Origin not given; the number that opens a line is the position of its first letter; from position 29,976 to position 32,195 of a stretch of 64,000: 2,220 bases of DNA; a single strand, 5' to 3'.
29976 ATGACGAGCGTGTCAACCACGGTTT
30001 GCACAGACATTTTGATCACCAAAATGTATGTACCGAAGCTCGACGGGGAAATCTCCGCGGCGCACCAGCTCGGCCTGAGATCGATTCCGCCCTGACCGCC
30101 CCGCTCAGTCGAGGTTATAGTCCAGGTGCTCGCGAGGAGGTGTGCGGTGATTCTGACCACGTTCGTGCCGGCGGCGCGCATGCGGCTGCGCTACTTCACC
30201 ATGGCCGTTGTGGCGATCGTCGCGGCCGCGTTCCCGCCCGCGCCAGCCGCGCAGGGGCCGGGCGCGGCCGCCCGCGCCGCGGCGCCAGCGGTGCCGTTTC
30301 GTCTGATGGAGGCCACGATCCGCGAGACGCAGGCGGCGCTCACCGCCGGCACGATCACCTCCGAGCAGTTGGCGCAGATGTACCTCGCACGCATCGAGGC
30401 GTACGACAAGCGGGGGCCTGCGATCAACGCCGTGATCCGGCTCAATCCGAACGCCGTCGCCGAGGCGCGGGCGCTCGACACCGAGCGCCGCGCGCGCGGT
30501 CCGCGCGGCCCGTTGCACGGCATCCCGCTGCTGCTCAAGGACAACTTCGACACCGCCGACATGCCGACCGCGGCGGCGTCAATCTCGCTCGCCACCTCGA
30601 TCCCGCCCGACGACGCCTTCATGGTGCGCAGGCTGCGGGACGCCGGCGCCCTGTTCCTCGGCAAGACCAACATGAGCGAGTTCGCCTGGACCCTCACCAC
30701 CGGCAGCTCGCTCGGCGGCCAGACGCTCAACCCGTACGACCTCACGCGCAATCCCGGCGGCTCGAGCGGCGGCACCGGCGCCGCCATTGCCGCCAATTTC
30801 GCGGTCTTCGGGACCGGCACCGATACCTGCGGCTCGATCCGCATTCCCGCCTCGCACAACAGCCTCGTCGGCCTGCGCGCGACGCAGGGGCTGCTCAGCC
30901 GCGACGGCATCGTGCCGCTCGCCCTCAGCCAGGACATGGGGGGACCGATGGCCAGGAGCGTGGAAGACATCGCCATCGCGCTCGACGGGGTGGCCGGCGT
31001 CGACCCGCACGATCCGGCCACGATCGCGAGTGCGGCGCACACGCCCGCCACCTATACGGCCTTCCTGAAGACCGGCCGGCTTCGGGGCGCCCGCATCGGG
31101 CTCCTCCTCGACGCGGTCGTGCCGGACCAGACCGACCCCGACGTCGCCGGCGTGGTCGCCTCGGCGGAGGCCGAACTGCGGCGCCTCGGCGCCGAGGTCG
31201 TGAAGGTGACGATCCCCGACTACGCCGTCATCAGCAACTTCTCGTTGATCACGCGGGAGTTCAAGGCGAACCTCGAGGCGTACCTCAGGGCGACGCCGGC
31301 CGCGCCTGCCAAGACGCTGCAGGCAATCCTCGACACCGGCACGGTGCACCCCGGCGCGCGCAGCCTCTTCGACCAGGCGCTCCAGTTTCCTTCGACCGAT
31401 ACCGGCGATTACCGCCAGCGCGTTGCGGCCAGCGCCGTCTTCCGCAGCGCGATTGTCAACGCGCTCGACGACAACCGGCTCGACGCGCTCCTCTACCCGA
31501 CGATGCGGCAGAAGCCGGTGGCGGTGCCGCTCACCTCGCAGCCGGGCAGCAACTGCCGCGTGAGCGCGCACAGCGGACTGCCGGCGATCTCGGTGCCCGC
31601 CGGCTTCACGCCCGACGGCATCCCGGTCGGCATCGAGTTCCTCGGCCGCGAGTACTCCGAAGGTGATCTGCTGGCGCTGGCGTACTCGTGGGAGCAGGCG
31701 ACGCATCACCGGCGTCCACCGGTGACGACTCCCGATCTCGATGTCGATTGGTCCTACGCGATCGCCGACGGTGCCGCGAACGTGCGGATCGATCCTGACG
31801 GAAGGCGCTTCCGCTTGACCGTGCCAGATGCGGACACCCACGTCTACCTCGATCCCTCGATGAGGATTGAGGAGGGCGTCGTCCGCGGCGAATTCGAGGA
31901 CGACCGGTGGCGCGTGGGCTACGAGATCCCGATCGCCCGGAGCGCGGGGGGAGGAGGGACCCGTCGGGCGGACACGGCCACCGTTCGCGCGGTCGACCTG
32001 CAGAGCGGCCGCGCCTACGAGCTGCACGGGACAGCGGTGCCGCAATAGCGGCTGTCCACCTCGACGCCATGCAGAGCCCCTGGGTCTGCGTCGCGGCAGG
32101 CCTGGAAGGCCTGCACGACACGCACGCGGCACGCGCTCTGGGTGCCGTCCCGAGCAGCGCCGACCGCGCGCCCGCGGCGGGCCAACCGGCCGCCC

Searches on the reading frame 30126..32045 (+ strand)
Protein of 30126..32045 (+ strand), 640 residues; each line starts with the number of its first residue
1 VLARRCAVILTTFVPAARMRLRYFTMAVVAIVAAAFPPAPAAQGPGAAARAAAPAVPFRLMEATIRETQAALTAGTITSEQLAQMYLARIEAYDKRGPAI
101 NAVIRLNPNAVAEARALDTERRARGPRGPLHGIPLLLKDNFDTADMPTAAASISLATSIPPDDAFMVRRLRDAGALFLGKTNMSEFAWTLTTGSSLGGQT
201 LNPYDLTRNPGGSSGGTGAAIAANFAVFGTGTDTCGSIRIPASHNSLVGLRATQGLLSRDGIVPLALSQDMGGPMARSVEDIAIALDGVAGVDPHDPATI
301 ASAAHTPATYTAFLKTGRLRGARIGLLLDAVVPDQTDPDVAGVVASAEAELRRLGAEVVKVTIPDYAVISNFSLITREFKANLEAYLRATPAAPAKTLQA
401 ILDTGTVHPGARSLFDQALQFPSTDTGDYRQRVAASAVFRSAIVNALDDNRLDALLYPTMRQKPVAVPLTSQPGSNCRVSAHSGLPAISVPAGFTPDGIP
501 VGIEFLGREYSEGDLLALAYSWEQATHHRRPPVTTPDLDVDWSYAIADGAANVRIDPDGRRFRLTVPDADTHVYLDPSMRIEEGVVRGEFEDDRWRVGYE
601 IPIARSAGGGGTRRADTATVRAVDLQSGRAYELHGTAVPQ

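Call 35: search_protein_families(library=pfam, proteins=[window:30126-32045:+], max_evalue=0.001)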
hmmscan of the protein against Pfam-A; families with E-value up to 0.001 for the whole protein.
window:30126-32045:+ (640 aa): 1 family
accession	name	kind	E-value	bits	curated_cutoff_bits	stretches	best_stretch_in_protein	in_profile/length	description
PF01425.27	Amidase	-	3.4e-103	346.5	27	1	83-516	3-445/445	Amidase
